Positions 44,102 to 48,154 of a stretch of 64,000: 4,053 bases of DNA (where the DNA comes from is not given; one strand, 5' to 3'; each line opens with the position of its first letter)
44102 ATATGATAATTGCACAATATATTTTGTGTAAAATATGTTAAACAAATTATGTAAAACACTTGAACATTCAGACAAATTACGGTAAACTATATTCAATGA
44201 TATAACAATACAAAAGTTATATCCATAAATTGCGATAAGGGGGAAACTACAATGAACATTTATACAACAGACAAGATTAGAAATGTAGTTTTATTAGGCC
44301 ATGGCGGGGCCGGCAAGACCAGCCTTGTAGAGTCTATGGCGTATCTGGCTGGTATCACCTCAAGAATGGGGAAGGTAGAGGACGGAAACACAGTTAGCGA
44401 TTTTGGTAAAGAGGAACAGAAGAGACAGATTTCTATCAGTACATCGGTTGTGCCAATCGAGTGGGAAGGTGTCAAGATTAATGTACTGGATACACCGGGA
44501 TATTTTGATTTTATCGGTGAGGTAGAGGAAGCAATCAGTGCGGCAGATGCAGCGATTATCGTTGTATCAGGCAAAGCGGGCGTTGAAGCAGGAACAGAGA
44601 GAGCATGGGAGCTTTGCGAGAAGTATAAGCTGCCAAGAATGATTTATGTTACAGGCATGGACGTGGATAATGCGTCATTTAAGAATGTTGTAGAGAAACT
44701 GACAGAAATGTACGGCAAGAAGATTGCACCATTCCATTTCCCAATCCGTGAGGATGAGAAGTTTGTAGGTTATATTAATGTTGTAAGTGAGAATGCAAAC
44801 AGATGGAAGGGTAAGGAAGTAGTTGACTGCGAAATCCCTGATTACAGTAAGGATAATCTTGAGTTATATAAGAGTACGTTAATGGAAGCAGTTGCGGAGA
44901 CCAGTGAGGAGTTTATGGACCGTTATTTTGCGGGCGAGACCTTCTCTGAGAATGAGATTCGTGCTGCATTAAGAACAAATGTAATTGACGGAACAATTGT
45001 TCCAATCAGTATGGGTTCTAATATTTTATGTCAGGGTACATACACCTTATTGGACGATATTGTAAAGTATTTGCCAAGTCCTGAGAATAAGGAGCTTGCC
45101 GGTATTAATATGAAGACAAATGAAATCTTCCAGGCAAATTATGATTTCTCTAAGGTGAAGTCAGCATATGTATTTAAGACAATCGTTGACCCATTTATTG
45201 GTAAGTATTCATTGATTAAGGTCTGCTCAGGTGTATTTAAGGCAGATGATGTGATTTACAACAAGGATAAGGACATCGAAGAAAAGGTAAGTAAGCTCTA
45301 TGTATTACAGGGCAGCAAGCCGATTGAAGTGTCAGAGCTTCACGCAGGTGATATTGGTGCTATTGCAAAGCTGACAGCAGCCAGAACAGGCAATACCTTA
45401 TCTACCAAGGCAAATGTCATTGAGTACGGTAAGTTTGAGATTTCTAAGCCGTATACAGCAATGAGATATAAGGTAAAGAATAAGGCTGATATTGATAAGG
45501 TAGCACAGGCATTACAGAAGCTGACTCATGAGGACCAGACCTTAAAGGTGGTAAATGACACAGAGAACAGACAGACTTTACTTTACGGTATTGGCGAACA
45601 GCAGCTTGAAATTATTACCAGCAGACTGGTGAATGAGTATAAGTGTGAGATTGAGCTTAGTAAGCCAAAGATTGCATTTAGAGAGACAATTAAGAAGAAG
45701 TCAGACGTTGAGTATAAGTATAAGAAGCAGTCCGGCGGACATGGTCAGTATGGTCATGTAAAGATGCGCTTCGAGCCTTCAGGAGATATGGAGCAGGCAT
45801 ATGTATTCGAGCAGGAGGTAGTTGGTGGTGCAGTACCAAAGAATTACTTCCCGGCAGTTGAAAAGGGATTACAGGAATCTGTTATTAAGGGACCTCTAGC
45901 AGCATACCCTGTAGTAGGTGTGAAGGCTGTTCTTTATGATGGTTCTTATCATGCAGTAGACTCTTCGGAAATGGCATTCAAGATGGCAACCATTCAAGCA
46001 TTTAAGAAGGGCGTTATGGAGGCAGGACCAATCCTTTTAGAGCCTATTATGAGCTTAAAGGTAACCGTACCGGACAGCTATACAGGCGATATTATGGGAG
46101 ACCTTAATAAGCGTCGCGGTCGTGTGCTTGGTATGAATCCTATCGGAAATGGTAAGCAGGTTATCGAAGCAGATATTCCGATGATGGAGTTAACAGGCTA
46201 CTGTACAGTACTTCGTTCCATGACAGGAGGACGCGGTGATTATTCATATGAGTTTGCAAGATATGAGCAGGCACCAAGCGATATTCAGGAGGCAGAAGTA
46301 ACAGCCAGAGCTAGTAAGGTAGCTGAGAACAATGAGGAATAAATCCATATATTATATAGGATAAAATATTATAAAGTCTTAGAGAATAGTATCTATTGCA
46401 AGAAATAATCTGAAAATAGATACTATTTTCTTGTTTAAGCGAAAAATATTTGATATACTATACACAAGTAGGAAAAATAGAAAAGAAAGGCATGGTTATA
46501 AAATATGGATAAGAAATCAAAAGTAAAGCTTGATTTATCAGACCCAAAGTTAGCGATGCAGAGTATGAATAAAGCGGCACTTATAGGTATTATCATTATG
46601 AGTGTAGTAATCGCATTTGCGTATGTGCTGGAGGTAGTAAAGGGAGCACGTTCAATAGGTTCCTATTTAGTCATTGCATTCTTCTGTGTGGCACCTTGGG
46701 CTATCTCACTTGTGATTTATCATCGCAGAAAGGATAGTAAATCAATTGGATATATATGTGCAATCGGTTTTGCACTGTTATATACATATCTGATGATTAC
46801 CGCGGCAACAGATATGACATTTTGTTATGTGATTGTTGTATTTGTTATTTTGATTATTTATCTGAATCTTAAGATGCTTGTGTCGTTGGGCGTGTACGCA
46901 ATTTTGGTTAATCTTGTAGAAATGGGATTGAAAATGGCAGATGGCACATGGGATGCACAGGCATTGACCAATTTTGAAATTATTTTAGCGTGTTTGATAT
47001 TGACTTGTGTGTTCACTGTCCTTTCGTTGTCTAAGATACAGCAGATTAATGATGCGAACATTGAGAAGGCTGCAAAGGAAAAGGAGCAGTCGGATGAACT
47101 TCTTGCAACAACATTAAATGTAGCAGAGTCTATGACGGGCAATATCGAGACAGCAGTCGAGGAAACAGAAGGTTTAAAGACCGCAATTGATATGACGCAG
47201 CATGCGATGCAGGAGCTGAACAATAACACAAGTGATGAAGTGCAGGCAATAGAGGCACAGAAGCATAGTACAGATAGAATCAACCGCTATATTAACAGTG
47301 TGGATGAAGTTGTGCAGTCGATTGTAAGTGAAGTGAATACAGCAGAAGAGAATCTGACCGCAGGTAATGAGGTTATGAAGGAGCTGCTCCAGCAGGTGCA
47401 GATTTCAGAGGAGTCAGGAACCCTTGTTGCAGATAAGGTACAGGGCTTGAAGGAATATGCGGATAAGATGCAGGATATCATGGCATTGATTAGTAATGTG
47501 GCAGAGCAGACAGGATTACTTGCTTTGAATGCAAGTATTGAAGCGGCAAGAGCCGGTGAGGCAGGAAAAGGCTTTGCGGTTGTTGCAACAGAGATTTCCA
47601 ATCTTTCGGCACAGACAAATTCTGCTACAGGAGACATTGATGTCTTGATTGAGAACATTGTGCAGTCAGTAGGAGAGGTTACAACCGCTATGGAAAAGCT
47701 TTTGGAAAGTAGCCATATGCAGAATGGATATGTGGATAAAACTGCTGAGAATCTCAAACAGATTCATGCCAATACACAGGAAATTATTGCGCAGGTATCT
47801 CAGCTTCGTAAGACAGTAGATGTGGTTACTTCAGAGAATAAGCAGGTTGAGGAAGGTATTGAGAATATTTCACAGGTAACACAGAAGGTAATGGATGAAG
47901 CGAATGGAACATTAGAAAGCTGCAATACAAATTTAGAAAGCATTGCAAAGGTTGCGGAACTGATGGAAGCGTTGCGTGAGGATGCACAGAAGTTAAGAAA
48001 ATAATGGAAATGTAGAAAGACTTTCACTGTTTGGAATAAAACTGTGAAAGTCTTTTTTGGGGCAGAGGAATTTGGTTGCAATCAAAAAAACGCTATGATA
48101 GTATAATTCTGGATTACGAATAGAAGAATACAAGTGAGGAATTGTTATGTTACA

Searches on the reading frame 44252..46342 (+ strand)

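Call 105: search_protein_families(library=pfam, proteins=[window:44252-46342:+], max_evalue=0.00001)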
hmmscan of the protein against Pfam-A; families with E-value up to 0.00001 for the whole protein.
window:44252-46342:+ (696 aa): 7 families
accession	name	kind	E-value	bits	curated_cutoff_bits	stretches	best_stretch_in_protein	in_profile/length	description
PF03764.24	EFG_IV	-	1.8e-42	144.4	24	1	472-591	1-120/121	Elongation factor G, domain IV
PF00009.33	GTP_EFTU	-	5e-39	134.3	26.5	1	8-276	2-188/188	Elongation factor Tu GTP binding domain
PF00679.30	EFG_C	-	1.5e-29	102.3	27.9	1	595-680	2-87/89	Elongation factor G C-terminus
PF14492.12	EFG_III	-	3.4e-19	69.1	27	1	397-470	1-74/75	Elongation Factor G, domain III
PF22042.2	EF-G_D2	-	7.8e-14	52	27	1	304-385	3-83/84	Elongation factor G domain 2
PF03144.31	GTP_EFTU_D2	-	1.4e-08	35.5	30.3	1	317-383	1-72/73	Elongation factor Tu domain 2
PF16658.11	RF3_C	-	1.8e-07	31.5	40.1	1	405-487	14-96/132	Class II release factor RF3, C-terminal domain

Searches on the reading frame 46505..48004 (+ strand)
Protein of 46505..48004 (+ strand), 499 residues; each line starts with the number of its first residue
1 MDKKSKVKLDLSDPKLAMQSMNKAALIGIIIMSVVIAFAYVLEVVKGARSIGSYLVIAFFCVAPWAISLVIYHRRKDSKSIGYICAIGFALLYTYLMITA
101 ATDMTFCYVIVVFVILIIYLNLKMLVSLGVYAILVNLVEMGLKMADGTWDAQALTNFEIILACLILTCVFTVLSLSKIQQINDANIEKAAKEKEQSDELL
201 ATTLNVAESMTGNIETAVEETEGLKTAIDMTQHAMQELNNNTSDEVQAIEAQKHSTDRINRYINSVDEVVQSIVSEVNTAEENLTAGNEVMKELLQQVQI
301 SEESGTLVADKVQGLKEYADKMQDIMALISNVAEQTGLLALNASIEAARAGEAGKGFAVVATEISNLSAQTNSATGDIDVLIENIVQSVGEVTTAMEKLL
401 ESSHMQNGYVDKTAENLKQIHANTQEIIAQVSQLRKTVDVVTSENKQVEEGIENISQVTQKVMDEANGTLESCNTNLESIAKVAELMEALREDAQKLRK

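Call 105: search_protein_families(library=pfam, proteins=[window:46505-48004:+], max_evalue=0.00001)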
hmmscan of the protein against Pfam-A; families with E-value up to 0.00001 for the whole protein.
window:46505-48004:+ (499 aa): 1 family
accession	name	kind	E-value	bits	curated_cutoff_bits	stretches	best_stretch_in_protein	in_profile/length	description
PF00015.26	MCPsignal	-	3.7e-32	112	34.6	1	278-459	5-172/172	Methyl-accepting chemotaxis protein (MCP) signalling domain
